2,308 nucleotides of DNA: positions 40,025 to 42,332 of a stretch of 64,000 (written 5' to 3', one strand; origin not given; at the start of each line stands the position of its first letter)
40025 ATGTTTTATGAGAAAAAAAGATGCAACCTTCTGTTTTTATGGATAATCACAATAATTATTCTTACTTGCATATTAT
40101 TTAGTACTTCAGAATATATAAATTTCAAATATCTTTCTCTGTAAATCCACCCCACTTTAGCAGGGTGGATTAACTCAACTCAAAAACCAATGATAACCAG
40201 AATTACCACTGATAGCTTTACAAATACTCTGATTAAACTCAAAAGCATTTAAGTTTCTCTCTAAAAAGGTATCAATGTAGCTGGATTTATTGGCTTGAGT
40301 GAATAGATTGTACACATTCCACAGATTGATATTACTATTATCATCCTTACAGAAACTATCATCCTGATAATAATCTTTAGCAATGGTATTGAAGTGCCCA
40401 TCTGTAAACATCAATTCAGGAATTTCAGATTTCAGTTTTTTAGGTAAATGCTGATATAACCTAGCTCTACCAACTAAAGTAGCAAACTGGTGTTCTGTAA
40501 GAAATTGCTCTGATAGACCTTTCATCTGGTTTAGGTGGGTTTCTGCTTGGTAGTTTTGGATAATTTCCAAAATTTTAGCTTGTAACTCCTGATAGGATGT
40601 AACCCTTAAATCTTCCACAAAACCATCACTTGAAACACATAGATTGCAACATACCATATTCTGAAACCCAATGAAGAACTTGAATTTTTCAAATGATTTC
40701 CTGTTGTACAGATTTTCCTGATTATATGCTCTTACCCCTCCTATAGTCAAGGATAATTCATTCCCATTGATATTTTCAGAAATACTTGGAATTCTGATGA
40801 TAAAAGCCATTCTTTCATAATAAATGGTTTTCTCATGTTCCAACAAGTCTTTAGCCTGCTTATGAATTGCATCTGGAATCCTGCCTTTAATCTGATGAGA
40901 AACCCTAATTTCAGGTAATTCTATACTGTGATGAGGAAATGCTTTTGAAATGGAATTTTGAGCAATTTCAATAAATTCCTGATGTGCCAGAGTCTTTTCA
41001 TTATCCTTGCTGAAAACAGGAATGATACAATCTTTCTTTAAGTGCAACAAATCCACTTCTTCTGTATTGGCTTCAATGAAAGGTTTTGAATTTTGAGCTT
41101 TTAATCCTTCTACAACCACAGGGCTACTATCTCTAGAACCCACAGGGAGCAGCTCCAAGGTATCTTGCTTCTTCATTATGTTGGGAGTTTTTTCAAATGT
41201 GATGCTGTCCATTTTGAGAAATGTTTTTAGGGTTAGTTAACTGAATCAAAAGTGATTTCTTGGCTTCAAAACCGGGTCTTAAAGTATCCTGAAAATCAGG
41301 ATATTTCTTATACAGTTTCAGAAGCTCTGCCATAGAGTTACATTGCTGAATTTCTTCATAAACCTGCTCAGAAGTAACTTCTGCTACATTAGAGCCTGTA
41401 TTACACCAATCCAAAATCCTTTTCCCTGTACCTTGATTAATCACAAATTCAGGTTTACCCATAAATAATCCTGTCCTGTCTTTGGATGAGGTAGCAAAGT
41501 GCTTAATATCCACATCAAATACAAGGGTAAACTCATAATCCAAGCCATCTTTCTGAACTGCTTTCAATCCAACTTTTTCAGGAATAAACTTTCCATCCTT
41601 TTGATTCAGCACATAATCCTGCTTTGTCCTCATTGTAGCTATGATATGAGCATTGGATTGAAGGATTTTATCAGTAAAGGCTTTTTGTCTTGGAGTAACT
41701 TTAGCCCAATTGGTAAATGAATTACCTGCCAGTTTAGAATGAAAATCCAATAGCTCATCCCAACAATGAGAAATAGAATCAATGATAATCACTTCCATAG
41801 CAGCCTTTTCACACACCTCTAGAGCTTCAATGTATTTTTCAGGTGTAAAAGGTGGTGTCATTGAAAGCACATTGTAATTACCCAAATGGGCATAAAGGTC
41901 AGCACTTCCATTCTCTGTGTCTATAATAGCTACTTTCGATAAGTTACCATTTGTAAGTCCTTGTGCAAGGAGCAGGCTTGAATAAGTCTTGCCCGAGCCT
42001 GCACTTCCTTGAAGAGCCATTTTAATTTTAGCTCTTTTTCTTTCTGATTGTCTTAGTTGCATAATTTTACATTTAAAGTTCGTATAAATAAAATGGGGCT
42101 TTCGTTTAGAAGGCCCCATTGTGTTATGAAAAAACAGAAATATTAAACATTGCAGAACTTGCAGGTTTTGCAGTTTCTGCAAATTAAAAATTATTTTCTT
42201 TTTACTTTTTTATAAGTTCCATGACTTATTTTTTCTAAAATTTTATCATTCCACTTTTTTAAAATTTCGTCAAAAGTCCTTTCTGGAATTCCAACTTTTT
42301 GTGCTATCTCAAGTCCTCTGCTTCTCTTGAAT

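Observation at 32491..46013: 13.4-kb integrative island inserted at the tRNA-Asp 3' end with 48-bp att repeats, possibly satellite-like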

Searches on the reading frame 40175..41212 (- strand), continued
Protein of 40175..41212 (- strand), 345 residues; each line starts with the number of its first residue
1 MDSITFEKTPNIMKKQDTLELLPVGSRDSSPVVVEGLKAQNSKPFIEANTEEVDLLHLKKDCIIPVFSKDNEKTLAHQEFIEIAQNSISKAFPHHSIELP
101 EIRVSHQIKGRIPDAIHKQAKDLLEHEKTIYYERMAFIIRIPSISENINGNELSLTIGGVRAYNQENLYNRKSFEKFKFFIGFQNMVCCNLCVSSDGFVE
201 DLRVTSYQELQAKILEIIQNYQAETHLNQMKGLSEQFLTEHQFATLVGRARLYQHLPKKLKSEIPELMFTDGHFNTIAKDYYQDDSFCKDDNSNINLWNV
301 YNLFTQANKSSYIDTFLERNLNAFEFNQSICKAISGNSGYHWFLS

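Call 87: find_related_loci(query=A3, collection=genome_contigs, flank=10000)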
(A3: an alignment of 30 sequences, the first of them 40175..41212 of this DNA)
Query A3 (345 aa) in genome_contigs; peptide patterns used: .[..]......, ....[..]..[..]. (x = any residue, [..] = any of these).
507 stretches matched a pattern; 487 encode a relative of the query (tblastn E <= 1e-3); the best 80 are kept; 80 distinct loci.
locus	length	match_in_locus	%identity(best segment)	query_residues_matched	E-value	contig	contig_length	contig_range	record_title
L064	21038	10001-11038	88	1-345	0e+0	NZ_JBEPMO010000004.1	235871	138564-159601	Moheibacter stercoris strain DSM 29388 Ga0480239_04, whole genome shotgun sequence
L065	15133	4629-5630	78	15-345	3e-175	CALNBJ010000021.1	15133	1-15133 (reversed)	MAG TPA_asm: uncultured Bacteroidales bacterium isolate SRR1561996_bin.64_CONCOCT_v1.1_MAG genome assembly, contig: ERZ7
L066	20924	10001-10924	72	38-345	1e-157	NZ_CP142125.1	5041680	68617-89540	Kordia algicida OT-1 chromosome, complete genome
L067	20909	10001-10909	71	43-345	5e-157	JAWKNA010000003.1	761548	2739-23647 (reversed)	MAG: Gelidibacter sp. isolate BC1.62 BC1.62.fa-3, whole genome shotgun sequence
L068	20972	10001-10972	70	23-345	5e-156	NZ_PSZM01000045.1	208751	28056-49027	Apibacter adventoris strain wkB301 ctg7180000001118, whole genome shotgun sequence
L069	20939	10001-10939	70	33-345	9e-156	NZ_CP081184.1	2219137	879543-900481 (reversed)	Riemerella anatipestifer strain RCAD0997 chromosome, complete genome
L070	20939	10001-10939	70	33-345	1e-155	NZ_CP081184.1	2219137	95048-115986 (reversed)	Riemerella anatipestifer strain RCAD0997 chromosome, complete genome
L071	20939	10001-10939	70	33-345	4e-155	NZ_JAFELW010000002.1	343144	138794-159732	Riemerella anatipestifer strain RCAD1090 125_scaffolds_1, whole genome shotgun sequence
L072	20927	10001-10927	72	38-345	2e-154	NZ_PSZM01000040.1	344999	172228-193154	Apibacter adventoris strain wkB301 ctg7180000001113, whole genome shotgun sequence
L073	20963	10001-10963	69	26-345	2e-154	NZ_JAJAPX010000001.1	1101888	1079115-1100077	Tamlana sargassicola strain 62-3 NODE_1_length_1101888_cov_51.393516, whole genome shotgun sequence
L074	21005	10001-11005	66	12-345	4e-154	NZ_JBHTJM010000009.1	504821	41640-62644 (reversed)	Pseudofulvibacter geojedonensis strain CCUG 62114 GCM70027497_4, whole genome shotgun sequence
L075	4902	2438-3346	73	42-345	2e-156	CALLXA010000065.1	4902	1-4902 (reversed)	MAG TPA_asm: uncultured bacterium isolate SRR3330206_bin.35_CONCOCT_v1.1_MAG genome assembly, contig: ERZ724085.11432, w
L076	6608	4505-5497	73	20-345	2e-154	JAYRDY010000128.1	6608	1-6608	MAG: Cloacibacterium sp. isolate SH_SHASGE2bin.15 NODE_3296_length_6608_cov_1.392378, whole genome shotgun sequence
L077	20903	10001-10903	72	44-344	1e-153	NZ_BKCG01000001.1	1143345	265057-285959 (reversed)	Patiriisocius marinus strain KCTC 32322T sequence01, whole genome shotgun sequence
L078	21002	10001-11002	67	14-345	2e-153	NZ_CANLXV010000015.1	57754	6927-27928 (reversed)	Uncultured Polaribacter sp. isolate 3-963.fasta NODE_15, whole genome shotgun sequence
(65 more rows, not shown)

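Call 95: search_protein_families(library=padloc, alignment_id=A5, max_evalue=0.00001)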
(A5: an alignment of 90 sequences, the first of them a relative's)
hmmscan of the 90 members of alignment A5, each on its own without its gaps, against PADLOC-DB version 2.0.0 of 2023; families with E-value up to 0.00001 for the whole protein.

A. member 1, L080:13300-19359:- (2019 aa): 15 families
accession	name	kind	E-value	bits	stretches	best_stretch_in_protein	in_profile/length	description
PDLC00014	DruE2|DruE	-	0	1900.1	1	1-2016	1-1923/1928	SNF2 family N-terminal domain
PDLC00015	DruE2|DruE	-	0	1860.6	1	1-2016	2-1880/1887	SNF2 family N-terminal domain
PDLC00051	DruE4|DruE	-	0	1684.1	1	1-2016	3-1823/1829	SNF2 family N-terminal domain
PDLC00013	DruE1|DruE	-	1.8e-177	591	4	181-654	137-584/1776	SNF2 family N-terminal domain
PDLC00037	DruE3|DruE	-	6.6e-87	290.7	4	1270-1602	1056-1408/2055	SNF2 family N-terminal domain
PDLC00035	DruE3|DruE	-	3.3e-69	231.8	4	1270-1422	1059-1211/1460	SNF2 family N-terminal domain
PDLC00036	DruE3|DruE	-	1.5e-51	172.8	2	1269-1410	1048-1186/2023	SNF2 family N-terminal domain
PDLC02896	DpdJ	-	1.9e-18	63.6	1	182-388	207-399/1487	DpdJ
PDLC03960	SngC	-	7.7e-17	59.3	2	97-216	25-97/720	-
PDLC02503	BrxHI|BrxHII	-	4.7e-10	36.4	1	1276-1326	304-354/698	BrxHI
PDLC02570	DrmA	-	5.4e-09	32.9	1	1269-1341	580-651/851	DrmA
PDLC02893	DpdJ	-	2.4e-08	30.4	0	191-388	219-410/876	DpdJ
PDLC01196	Cas3d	-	2e-07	28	0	98-132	16-50/594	CAS-I-D; effector_G3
PDLC02898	DpdJ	-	4.4e-07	27.1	0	190-388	218-410/506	DpdJ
PDLC02569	DrmA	-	5.8e-07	25.6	1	1273-1341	832-899/1095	DrmA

B. families by the number of members that match (of 90 scanned): 828 families (the first 25 are shown)
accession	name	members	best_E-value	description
PDLC03105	Specificity_I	4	3.7e-102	Type I specificity subunit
PDLC03072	Specificity_I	4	5.4e-93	Type I specificity subunit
PDLC03090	Specificity_I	4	4e-77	Type I specificity subunit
PDLC03178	Specificity_I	4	9.6e-75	Type I specificity subunit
PDLC03073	Specificity_I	4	8.1e-74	Type I specificity subunit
PDLC03087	Specificity_I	4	8.3e-61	Type I specificity subunit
PDLC03174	Specificity_I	4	4.6e-54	Type I specificity subunit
PDLC03107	Specificity_I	4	1.8e-49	Type I specificity subunit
PDLC03101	Specificity_I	4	2.6e-42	Type I specificity subunit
PDLC04137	mad5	4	1.6e-38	mads_5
PDLC03162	Specificity_I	4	1.9e-35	Type I specificity subunit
PDLC03098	Specificity_I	4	3.3e-35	Type I specificity subunit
PDLC03100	Specificity_I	4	2.8e-32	Type I specificity subunit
PDLC03146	Specificity_I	4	5.5e-31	Type I specificity subunit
PDLC03079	Specificity_I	4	2.8e-30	Type I specificity subunit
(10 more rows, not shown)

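Call 96: search_protein_families(library=padloc, alignment_id=A6, max_evalue=0.00001)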
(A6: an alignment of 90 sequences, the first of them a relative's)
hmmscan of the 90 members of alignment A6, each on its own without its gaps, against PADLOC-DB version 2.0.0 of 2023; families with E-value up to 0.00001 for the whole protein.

A. member 1, L117:13420-18159:- (1579 aa): 0 families

B. families by the number of members that match (of 90 scanned): 691 families (the first 25 are shown)
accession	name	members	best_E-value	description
PDLC03311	MTase_II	5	1e-15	Type II methyltransferase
PDLC00278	PtuA1|PtuA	5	3.1e-11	AAA ATPase domain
PDLC02979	AriA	4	9.8e-63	-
PDLC04134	mad2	4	5.9e-22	mads_2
PDLC00271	PtuA1|PtuA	4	1.3e-16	AAA ATPase domain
PDLC03878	NsnB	4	1.7e-14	-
PDLC03048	REase_I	3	2e-138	Type I restriction enzyme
PDLC03045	REase_I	3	5.3e-101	Type I restriction enzyme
PDLC03604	REase_MTase_IIG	3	1.5e-74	Type IIG restriction enzyme-methyltransferase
PDLC03335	MTase_II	3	1.2e-50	Type II methyltransferase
PDLC03313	MTase_II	3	9.6e-46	Type II methyltransferase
PDLC03040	REase_I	3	3.2e-39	Type I restriction enzyme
PDLC00091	GajA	3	2.7e-36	AAA ATPase domain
PDLC00099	GajA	3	1.7e-31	AAA ATPase domain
PDLC02707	PbeA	3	4.3e-28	PbeA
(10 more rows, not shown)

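Call 124: search_protein_families(library=phrogs, max_evalue=0.01, proteins=[L016:6269-8770:+, L057:1433-2824:-, L057:2892-3764:-])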
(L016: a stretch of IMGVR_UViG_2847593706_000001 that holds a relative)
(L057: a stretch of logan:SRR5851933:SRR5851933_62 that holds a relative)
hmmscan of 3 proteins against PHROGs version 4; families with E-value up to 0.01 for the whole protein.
L016:6269-8770:+ (833 aa): 2 families
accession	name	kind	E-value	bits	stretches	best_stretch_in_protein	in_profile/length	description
phrog_16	-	DNA, RNA and nucleotide metabolism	6.9e-09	35.5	1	46-297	283-512/986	DNA helicase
phrog_1488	-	unknown function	0.0014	19.5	0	51-102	37-87/177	unknown function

L057:1433-2824:- (463 aa): 0 families

L057:2892-3764:- (290 aa): 0 families

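Call 126: fold_search(model_id=the predicted structure, library=viral)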
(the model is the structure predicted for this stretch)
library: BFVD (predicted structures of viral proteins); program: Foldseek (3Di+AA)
matches with E <= 10: 239; with E <= 0.001: 12
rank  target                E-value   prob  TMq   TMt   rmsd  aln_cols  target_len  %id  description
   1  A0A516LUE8            1.1e-05  1.00  0.43  0.47  13.2       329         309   11  (no name in the UniProt tables at hand)
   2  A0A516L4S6            1.8e-05  1.00  0.40  0.33   7.1       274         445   10  (no name in the UniProt tables at hand)
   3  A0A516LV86            2.3e-05  1.00  0.40  0.45  13.2       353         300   10  (no name in the UniProt tables at hand)
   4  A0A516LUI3            2.9e-05  1.00  0.39  0.49  11.7       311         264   14  (no name in the UniProt tables at hand)
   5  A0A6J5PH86            5.7e-05  1.00  0.45  0.47  16.9       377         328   10  DUF932 domain-containing protein [uncultured Caudovirales phage]
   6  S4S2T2                1.1e-04  1.00  0.36  0.44  12.7       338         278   12  (no name in the UniProt tables at hand)
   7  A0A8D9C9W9            1.5e-04  1.00  0.45  0.54   6.5       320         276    9  Uncharacterized protein [uncultured marine phage]
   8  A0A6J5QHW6            3.0e-04  1.00  0.41  0.49   7.4       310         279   10  DUF945 domain-containing protein [uncultured Caudovirales phage]
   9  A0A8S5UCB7            3.8e-04  1.00  0.38  0.41   8.1       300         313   10  Uncharacterized protein [Siphoviridae sp. ctgN495]
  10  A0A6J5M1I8            4.1e-04  0.99  0.32  0.35  15.1       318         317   11  LGT_TIGR03299, phage/plasmid-like protein TIGR03299 [uncultured Caudovirales phage]
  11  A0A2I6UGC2            4.8e-04  1.00  0.47  0.57   6.5       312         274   11  Uncharacterized protein [Salinibacter phage M8CC-19]
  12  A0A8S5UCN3            7.7e-04  0.99  0.37  0.39  10.8       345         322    9  Uncharacterized protein [Siphoviridae sp. ctgN495]
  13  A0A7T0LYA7            1.5e-03  1.00  0.39  0.34   7.5       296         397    8  (no name in the UniProt tables at hand)
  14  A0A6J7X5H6            2.2e-03  0.99  0.36  0.37   7.2       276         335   12  DUF932 domain-containing protein [uncultured Caudovirales phage]
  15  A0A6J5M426            3.4e-03  1.00  0.43  0.55   7.2       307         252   12  DUF932 domain-containing protein [uncultured Caudovirales phage]
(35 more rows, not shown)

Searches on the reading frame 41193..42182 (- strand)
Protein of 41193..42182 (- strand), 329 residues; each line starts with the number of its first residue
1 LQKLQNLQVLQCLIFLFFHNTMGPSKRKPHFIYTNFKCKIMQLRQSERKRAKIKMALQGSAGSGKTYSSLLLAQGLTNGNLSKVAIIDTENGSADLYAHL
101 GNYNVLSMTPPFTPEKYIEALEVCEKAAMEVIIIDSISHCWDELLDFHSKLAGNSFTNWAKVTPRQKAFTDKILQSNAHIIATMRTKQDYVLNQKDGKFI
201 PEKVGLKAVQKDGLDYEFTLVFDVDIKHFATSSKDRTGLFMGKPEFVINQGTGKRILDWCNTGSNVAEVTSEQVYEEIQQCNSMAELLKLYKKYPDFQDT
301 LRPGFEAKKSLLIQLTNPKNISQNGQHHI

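Call 7: search_protein_families(library=pfam, max_evalue=0.01, proteins=[window:41193-42182:-])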
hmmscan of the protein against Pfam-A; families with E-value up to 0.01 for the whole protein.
window:41193-42182:- (329 aa): 2 families
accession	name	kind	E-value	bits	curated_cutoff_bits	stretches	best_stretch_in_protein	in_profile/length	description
PF13479.12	AAA_24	-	2.5e-18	67.1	27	1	52-251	2-175/195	AAA domain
PF10236.15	DAP3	-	0.00026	20.7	23.1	0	41-88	12-56/311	Mitochondrial ribosomal death-associated protein 3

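Call 12: search_protein_families(library=phrogs, max_evalue=0.01, proteins=[window:41193-42182:-])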
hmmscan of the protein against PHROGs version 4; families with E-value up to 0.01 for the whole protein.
window:41193-42182:- (329 aa): 3 families
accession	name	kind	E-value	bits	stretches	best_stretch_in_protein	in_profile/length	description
phrog_1366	-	unknown function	7.8e-76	256.5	1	41-294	3-265/307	-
phrog_124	-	DNA, RNA and nucleotide metabolism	3.3e-08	34.3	1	39-289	25-255/382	Sak4-like ssDNA annealing protein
phrog_6891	-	other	0.00057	20.6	1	54-144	44-140/310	ATPase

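Call 13: search_protein_families(library=ncbifam, max_evalue=0.01, proteins=[window:41193-42182:-])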
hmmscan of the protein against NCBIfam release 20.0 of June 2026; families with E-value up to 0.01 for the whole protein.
window:41193-42182:- (329 aa): 0 families

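Call 27: search_dna_similar(query=window:41193-42182:-, collection=phages, mode=protein, max_evalue=0.001)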
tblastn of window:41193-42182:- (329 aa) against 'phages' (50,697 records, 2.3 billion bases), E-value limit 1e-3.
Records with a match: 417; places in all: 418; records where one place covers at least 80% of the query: 41.
Best place of each record, by identity: <60% 417.
By first word of the organism name: Vibrio 172; Mycobacterium 87; Salmonella 25; Acinetobacter 19; Escherichia 19; Klebsiella 18; Arthrobacter 14; Xanthomonas 10; Bacillus 8; Gordonia 7; and 17 more.
By host as written in the record: - 167; Mycobacterium smegmatis mc2 155 55; Escherichia coli 13; Arthrobacter sp. ATCC 21022 11; Klebsiella pneumoniae 9; Xanthomonas campestris pv. campestris GBBC 1419 8; Vibrio cyclitrophicus 7; Mycobacterium smegmatis mc#155 6; and 83 more.
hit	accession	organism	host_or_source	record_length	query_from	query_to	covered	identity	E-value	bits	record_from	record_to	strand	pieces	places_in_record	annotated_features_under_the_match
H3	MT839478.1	Bacteriophage sp.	human fecal samples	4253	40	322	86%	59.0%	2e-108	349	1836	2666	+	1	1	record has no annotation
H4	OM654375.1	Pseudomonas phage vB_PcuM_ KLEP17-4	Pseudomonas cuatrocienegasensis strain ...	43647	40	314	84%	38.9%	4e-56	201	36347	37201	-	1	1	AAA-ATPase | hypothetical protein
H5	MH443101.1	Erwinia phage vB_EhrS_59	Erwinia horticola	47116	40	302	80%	39.3%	2e-61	217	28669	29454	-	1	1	RecA-like recombination and repair protein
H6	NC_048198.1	Erwinia phage vB_EhrS_59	Erwinia horticola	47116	40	302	80%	39.3%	2e-61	217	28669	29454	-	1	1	ATP-binding protein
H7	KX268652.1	Acinetobacter phage vB_AbaS_TRS1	Acinetobacter baumannii A118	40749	45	300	78%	40.2%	9e-50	183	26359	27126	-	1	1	putative RecA-like recombination and repairprotein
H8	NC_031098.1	Acinetobacter phage vB_AbaS_TRS1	Acinetobacter baumannii A118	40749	45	300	78%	40.2%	9e-50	183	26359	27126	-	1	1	AAA family ATPase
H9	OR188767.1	Acinetobacter phage BUCTT20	Acinetobacter baumannii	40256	45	298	77%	40.1%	2e-49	182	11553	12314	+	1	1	ATP-binding protein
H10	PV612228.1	Acinetobacter phage LPAB65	Acinetobacter baumannii LAB16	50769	45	298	77%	40.1%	2e-49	182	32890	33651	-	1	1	hypothetical protein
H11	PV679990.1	Acinetobacter phage LPAB85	Acinetobacter baumannii LAB7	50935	45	298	77%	40.1%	2e-49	182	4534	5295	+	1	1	hypothetical protein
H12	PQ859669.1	Acinetobacter phage phi1_092021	Acinetobacter baumannii 090888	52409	45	298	77%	40.1%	2e-49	182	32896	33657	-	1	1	DarB-like antirestriction protein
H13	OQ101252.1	Acinetobacter phage Aclw_8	Acinetobacter baumannii 703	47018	45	300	78%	39.6%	2e-48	179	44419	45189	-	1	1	putative RecA-like recombination and repairprotein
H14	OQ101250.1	Acinetobacter phage Acba_1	Acinetobacter baumannii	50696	45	300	78%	39.6%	2e-48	179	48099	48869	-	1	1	putative RecA-like recombination and repairprotein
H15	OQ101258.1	Acinetobacter phage Acba_16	Acinetobacter baumannii 703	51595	45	300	78%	39.6%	2e-48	179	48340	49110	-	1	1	putative RecA-like recombination and repairprotein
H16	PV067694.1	Acinetobacter phage Acba_23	Acinetobacter sp. 107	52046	45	300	78%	39.6%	2e-48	179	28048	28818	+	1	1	hypothetical protein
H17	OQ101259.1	Acinetobacter phage Acba_18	Acinetobacter baumannii 703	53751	45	300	78%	39.6%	2e-48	179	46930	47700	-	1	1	record has no annotation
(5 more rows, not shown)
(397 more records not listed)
